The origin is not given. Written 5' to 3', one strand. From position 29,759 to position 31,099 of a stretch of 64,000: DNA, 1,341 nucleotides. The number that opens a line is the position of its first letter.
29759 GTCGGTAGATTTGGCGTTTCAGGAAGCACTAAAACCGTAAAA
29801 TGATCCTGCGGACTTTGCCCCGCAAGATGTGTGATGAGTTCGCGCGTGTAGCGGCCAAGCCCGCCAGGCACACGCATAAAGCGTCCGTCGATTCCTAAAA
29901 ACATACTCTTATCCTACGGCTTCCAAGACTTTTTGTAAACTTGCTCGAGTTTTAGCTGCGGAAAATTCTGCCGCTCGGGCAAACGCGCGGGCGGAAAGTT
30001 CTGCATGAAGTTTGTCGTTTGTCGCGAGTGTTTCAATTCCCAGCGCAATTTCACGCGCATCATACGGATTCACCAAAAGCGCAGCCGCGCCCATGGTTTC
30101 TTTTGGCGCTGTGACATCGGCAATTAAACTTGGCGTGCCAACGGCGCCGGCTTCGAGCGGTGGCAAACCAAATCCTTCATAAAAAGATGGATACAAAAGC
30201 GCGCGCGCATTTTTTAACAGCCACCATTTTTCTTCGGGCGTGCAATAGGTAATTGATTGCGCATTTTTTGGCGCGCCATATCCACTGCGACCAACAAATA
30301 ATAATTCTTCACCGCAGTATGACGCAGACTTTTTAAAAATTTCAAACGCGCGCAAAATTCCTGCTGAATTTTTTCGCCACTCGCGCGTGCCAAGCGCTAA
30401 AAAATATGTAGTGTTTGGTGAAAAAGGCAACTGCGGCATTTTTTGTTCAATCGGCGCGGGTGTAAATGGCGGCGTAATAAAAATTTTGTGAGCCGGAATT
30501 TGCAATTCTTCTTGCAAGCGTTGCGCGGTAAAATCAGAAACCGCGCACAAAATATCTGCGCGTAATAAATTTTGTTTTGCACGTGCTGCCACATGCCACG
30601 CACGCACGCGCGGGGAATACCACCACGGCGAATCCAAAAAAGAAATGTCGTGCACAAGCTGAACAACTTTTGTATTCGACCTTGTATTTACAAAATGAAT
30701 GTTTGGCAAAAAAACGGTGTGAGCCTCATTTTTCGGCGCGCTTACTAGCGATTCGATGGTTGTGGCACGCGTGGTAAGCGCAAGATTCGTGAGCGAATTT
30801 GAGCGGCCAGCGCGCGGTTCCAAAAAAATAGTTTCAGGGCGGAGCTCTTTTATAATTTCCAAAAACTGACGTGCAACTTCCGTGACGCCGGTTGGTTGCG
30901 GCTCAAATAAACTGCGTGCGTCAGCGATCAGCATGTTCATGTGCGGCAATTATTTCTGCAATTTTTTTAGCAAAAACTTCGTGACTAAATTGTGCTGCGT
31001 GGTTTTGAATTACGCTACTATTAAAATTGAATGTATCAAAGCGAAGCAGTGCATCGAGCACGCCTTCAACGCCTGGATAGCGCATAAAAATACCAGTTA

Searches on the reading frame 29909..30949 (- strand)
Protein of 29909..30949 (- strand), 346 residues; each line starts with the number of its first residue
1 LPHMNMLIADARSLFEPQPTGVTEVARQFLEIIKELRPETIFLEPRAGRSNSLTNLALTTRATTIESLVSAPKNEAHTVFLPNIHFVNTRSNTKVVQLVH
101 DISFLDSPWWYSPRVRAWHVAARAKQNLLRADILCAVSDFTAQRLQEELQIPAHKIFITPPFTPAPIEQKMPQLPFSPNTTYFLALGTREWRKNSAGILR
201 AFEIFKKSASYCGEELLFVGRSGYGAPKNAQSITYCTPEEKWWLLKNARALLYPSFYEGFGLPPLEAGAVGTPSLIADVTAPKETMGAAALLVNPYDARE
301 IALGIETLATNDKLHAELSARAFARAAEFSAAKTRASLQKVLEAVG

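Call 25: search_protein_families(library=pfam, proteins=[window:29909-30949:-], max_evalue=0.001)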
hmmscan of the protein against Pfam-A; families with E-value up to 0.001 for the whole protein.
window:29909-30949:- (346 aa): 4 families
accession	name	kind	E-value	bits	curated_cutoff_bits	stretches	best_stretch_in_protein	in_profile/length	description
PF00534.26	Glycos_transf_1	-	1.4e-17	64.2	26.4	1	168-322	3-169/172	Glycosyl transferases group 1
PF13692.12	Glyco_trans_1_4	-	5.8e-11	43.3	27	1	184-311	5-142/142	Glycosyl transferases group 1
PF13439.12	Glyco_transf_4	-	2.2e-05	25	28.5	1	89-161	91-164/170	Glycosyltransferase Family 4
PF20706.3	GT4-conflict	-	2.4e-05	23.9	26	1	245-336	279-365/385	Family 4 Glycosyltransferase in conflict systems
